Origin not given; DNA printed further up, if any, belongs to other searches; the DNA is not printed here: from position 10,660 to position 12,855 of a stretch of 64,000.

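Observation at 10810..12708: Single-polypeptide T6SS sheath: an apparent natural TssB-TssC (VipA-VipB) fusion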

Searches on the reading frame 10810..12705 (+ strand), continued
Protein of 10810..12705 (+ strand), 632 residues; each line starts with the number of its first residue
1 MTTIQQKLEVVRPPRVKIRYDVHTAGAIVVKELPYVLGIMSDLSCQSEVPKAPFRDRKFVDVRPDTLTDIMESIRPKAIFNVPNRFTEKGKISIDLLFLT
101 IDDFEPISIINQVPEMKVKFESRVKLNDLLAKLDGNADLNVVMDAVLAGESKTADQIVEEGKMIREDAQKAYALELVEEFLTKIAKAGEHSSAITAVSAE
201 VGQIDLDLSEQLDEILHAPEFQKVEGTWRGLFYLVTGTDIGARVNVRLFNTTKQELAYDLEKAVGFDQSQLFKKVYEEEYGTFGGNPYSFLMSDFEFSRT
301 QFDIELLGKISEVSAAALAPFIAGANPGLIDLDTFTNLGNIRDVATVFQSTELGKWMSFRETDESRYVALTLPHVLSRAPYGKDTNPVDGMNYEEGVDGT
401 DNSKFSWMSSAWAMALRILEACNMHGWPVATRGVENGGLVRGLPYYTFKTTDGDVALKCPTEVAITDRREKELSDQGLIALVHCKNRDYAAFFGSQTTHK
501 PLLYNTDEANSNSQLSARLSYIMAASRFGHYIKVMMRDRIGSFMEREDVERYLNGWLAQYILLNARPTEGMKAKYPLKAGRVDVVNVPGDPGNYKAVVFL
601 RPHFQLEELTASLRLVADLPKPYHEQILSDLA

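Call 17: search_solved_structures(query=window:10810-12705:+, max_evalue=0.00001, show_alignments=4)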
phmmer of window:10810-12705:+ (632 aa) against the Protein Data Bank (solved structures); distinct sequences matched with E-value up to 0.00001: 17.
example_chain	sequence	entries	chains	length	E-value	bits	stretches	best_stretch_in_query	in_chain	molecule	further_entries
9n4v_A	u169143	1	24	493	1.1e-179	601.8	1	154-622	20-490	DUF877 family protein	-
5n8n_B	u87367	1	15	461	8.4e-132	443.7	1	191-621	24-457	EvpB family type VI secretion protein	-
5urw_1B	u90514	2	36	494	2.9e-101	342.8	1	153-621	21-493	TssC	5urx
5mxn_A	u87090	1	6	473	5.9e-94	318.7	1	197-616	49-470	Type VI secretion protein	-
5ojq_A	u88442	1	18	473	6.4e-94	318.6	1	197-616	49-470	Type VI secretion protein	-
3j9g_B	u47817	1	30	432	7.5e-94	318.4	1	202-618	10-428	VipB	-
5myu_A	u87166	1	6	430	9.7e-94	318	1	202-617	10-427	Type VI secretion system protein ImpC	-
3j9o_B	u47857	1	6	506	3.5e-57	197.3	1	204-615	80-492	Intracellular growth locus protein B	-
9n4v_B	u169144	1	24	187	1.4e-35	126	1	4-149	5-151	Type VI secretion system contractile sheath small subunit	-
4uqz_B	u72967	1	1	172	1.3e-25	93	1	3-144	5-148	HSIB1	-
5n8n_A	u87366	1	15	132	1.4e-23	86.3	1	5-130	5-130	Type VI secretion protein, family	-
5urw_1A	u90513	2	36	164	2.6e-08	35.9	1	10-154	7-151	TssB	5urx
9k9w_a9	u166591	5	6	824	7.9e-08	34.3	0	340-384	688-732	Glr1262 protein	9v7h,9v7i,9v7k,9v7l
3j9o_A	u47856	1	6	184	8.2e-08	34.2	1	14-150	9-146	Intracellular growth locus protein A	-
5ojq_a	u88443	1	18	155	7.7e-07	31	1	12-133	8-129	VipA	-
3j9g_A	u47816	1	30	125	1.3e-06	30.3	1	12-125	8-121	VipA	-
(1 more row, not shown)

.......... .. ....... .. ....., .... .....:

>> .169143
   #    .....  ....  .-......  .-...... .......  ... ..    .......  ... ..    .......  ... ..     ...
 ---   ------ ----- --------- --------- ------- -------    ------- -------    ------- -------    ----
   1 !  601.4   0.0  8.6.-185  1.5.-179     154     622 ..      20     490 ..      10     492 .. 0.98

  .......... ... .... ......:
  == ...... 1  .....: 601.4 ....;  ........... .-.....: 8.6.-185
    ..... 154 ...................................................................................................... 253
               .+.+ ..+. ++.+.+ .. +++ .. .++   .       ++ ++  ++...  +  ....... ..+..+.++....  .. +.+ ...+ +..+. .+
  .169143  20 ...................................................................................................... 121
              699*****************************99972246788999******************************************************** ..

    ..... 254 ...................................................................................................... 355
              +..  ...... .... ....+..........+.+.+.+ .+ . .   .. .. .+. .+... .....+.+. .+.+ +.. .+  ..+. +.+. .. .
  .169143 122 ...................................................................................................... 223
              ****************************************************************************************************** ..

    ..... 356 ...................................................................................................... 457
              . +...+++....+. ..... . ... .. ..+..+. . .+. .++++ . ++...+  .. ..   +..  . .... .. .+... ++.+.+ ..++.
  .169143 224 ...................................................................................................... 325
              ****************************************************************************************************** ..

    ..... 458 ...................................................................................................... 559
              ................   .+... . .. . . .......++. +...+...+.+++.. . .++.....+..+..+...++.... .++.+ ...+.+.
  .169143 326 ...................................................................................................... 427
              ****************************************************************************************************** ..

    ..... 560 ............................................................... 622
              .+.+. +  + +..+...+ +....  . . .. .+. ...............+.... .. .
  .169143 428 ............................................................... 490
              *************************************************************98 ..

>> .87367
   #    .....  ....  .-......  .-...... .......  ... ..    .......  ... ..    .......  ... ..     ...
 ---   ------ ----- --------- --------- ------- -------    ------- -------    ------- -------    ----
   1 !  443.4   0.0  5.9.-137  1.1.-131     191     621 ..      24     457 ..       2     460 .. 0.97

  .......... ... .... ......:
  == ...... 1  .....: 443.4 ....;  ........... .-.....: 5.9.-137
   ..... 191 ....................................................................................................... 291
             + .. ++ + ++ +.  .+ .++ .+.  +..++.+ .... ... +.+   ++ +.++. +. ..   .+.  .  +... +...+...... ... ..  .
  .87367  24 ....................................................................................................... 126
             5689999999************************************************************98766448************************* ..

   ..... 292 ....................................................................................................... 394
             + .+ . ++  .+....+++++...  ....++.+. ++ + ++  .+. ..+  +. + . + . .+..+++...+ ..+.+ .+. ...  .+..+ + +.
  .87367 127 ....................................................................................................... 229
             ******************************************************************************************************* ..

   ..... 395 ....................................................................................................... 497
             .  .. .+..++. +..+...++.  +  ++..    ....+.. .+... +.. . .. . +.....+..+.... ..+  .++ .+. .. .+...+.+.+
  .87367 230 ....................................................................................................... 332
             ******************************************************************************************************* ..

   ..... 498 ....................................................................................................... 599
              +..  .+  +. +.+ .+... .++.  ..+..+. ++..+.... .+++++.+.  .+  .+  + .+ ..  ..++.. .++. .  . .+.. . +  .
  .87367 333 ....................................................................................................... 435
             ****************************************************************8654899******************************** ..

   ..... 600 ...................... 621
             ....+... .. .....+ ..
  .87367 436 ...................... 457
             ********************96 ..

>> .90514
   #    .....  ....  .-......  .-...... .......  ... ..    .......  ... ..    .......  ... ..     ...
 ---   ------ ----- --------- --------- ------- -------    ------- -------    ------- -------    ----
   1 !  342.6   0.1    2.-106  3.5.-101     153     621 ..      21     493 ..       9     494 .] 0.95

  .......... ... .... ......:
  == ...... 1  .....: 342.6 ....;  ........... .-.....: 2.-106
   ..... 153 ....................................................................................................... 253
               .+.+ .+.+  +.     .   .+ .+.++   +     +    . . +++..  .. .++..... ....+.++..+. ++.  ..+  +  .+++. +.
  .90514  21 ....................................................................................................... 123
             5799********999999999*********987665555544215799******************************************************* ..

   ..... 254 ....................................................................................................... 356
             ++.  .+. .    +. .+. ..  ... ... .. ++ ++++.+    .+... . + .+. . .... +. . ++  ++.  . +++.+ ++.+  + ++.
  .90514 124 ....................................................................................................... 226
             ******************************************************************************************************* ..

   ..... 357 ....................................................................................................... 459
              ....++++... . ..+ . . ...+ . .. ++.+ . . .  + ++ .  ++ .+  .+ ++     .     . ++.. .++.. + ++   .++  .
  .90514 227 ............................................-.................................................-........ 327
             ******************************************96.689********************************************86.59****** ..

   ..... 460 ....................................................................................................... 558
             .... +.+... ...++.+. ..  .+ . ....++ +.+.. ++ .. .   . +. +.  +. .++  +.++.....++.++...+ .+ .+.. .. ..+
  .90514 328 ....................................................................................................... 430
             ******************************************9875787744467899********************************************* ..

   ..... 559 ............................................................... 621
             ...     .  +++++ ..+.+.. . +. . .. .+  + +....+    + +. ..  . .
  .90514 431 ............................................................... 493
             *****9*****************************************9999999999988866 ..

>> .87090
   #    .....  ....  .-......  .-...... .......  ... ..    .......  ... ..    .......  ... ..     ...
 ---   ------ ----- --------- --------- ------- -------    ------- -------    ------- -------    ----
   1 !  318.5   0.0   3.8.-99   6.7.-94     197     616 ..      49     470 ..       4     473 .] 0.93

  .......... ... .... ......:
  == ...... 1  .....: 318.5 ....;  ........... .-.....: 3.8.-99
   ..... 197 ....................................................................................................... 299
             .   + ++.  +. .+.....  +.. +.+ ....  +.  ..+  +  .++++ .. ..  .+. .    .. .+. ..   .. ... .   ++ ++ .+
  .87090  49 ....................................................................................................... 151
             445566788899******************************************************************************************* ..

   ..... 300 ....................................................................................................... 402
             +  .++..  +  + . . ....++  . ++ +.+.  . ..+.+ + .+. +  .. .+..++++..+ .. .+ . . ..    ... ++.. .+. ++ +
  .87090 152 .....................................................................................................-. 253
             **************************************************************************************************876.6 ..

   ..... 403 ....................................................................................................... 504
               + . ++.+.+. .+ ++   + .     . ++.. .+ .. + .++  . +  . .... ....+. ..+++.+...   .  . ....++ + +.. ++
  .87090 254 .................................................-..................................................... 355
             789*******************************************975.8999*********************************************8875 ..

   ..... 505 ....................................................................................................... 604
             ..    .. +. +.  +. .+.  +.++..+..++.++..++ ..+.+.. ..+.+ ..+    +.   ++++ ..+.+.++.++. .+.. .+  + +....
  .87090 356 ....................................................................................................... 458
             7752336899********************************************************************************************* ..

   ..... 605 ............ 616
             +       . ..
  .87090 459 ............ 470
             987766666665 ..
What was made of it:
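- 10822..11271 (+): TssB (VipA) module, residues 5-154. It includes the conserved N-terminal region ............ 9n4v_B residues 5-151 (call 17).
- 11251..11298 (+): Junction, residues 148-163. A short loop (GESKTA) follows the last TssB helix and leads straight into the helix that aligns with the ClpV-docking helix of TssC. That helix reads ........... here, against the LLDEIM/LLDxI consensus. Alignment to M. xanthus TssC '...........' and A. vinelandii '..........' (call 17).
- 11263..12669 (+): TssC (VipB) module, residues 152-620. It includes the conserved C-terminal region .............. 9n4v_A chain residues 20-490, E 1e-179 (call 17).
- Closest known: Francisella T6SS-ii sheath IglA/IglB. 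Different: Sequence similarity is much lower (E 3.5e-57 for IglB, E 8e-8 for IglA; call 17).
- Checked: TssB aligns to 9n4v_B residues 5-151 of 187 (call 17).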

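Call 21: find_encoding_contigs(protein=window:10810-12705:+, flank=6000, max_places=4)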
Protein window:10810-12705:+ (632 aa): 24 contigs read that carry it; 3 places shown.
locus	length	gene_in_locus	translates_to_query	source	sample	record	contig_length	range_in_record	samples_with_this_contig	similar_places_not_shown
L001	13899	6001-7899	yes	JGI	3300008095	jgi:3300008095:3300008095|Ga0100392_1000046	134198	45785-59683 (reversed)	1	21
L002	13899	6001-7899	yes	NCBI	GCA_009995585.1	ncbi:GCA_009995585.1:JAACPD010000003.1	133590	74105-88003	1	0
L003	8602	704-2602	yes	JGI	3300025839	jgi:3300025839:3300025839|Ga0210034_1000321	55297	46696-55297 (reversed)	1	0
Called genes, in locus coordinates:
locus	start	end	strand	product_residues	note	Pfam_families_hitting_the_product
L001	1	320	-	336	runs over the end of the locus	PF01380:SIS, PF00571:CBS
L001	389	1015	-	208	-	PF01612:DNA_pol_A_exo1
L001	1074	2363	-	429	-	PF00368:HMG-CoA_red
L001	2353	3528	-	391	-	PF01154:HMG_CoA_synt_N, PF08540:HMG_CoA_synt_C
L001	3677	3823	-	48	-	-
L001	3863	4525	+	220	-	PF00085:Thioredoxin (faint), PF00578:AhpC-TSA (weak), PF08534:Redoxin (weak), PF13098:Thioredoxin_2 (weak)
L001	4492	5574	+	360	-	PF01134:GIDA (faint), PF01266:DAO (faint), PF03486:HI0933_like (faint), PF07992:Pyr_redox_2, PF13738:Pyr_redox_3, PF00070:Pyr_redox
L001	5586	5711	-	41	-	-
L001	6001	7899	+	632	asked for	PF05591:T6SS_VipA, PF05943:VipB, PF18945:VipB_2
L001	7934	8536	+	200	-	-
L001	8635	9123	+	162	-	PF04965:GPW_gp25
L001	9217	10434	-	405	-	PF04932:Wzy_C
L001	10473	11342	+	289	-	PF01571:GCV_T (weak)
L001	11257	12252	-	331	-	PF00953:Glycos_transf_4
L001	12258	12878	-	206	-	PF04442:CtaG_Cox11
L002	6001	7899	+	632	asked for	PF05591:T6SS_VipA, PF05943:VipB, PF18945:VipB_2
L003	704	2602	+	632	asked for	PF05591:T6SS_VipA, PF05943:VipB, PF18945:VipB_2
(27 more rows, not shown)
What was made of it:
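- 10810..12708 (+): tssBC: a single 632-codon gene encoding a fused T6SS contractile-sheath protomer. The identical protein is in 73 collection blocks (call 21).
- The exact 632-aa protein is in 73 collection blocks from independent samples (call 21).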

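Call 22: list_cluster_members(proteins=[P0002, P0011, P0012, P0013, P0049, P0055, P0066, P0073, P0098, P0119])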
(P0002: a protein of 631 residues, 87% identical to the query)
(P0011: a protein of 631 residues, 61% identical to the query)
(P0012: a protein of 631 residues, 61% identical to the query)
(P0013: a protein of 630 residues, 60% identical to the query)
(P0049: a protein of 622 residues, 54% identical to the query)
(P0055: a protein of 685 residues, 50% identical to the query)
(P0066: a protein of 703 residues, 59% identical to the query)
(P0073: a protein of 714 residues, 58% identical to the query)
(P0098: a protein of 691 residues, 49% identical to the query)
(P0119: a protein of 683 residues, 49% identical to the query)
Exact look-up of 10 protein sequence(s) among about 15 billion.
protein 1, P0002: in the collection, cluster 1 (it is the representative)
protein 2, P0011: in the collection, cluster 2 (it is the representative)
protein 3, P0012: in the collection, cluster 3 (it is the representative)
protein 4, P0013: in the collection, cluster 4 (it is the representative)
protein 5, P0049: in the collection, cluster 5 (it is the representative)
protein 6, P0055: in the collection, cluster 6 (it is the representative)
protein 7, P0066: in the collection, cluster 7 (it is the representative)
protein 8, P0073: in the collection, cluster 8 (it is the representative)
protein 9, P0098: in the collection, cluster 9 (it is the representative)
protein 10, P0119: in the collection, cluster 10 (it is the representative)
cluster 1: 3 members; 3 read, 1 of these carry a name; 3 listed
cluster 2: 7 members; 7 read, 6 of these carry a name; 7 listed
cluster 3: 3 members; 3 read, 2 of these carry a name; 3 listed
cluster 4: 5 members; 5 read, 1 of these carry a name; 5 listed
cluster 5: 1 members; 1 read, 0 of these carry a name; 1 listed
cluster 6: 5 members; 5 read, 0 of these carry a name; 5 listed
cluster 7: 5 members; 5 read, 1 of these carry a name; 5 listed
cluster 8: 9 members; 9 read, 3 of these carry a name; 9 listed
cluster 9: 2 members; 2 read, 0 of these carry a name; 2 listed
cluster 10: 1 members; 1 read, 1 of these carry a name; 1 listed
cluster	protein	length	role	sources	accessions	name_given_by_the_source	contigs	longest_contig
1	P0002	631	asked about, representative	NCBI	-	-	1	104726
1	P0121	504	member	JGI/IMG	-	type VI secretion system protein ImpC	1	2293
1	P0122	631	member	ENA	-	-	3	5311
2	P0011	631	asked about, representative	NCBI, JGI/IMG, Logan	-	type VI secretion system protein ImpC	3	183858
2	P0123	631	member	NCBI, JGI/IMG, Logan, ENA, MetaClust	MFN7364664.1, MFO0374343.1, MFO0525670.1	MAG: type VI secretion system contractile sheath large subunit [Alphaproteobacteria ... | type VI secretion system protein ImpC | \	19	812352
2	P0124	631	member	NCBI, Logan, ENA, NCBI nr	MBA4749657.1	MAG: type VI secretion system contractile sheath large subunit [Alphaproteobacteria ... | type VI secretion system contractile sheath large subunit [Alphaproteobacteria bacterium]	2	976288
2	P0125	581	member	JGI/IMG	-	type VI secretion system protein ImpC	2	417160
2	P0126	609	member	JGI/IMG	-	type VI secretion system protein ImpC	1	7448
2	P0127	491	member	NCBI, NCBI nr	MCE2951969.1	MAG: type VI secretion system contractile sheath large subunit [Alphaproteobacteria ... | type VI secretion system contractile sheath large subunit [Alphaproteobacteria bacterium]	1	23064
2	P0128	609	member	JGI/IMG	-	-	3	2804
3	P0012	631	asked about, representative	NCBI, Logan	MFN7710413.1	MAG: type VI secretion system contractile sheath large subunit [Holosporales bacterium]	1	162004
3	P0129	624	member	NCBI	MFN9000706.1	MAG: type VI secretion system contractile sheath large subunit [Holosporales bacterium]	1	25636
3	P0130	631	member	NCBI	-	-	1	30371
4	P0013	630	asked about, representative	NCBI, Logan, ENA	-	-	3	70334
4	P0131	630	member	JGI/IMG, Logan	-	type VI secretion system protein ImpC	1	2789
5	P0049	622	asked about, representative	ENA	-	-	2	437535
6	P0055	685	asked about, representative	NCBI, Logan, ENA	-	-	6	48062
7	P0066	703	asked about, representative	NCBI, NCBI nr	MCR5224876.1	MAG: type VI secretion system contractile sheath large subunit [Alphaproteobacteria ... | type VI secretion system contractile sheath large subunit [Alphaproteobacteria bacterium]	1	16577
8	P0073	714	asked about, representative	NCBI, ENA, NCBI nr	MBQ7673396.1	MAG: type VI secretion system contractile sheath large subunit [Alphaproteobacteria ... | type VI secretion system contractile sheath large subunit [Alphaproteobacteria bacterium]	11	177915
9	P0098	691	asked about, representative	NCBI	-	-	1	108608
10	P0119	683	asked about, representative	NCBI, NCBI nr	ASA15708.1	type VI secretion system-associated protein [Pseudomonas aeruginosa]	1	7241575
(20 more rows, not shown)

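Call 27: find_encoding_contigs(protein=P0073, flank=10000, max_places=2)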
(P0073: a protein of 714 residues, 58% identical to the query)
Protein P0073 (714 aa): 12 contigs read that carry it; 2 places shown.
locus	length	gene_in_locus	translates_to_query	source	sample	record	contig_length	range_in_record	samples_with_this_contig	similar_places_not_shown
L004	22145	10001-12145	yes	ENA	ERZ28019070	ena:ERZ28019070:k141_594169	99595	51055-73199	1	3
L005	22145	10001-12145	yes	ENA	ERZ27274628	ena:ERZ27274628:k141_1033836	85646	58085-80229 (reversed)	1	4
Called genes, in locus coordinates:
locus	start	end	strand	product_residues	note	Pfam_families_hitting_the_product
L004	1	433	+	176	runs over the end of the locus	-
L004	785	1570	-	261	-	-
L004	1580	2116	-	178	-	-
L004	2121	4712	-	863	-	PF00133:tRNA-synt_1, PF01406:tRNA-synt_1e (faint), PF09334:tRNA-synt_1g, PF13603:tRNA-synt_1_2, PF00133:tRNA-synt_1, PF09334:tRNA-synt_1g (weak), PF00133:tRNA-synt_1, PF08264:Anticodon_1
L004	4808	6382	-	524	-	PF00884:Sulfatase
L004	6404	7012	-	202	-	PF03652:RuvX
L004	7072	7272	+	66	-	-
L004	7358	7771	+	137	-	PF06347:SH3_4, PF08239:SH3_3 (weak)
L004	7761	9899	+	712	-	PF17764:PriA_3primeBD, PF00270:DEAD, PF04851:ResIII, PF00271:Helicase_C (faint), PF18319:Zn_ribbon_PriA, PF18074:PriA_C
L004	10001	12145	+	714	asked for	PF05591:T6SS_VipA, PF05943:VipB, PF18945:VipB_2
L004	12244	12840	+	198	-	-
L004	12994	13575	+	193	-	-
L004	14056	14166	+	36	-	-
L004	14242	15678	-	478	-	-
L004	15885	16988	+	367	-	PF00712:DNA_pol3_beta, PF02767:DNA_pol3_beta_2, PF02768:DNA_pol3_beta_3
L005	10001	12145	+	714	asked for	PF05591:T6SS_VipA, PF05943:VipB, PF18945:VipB_2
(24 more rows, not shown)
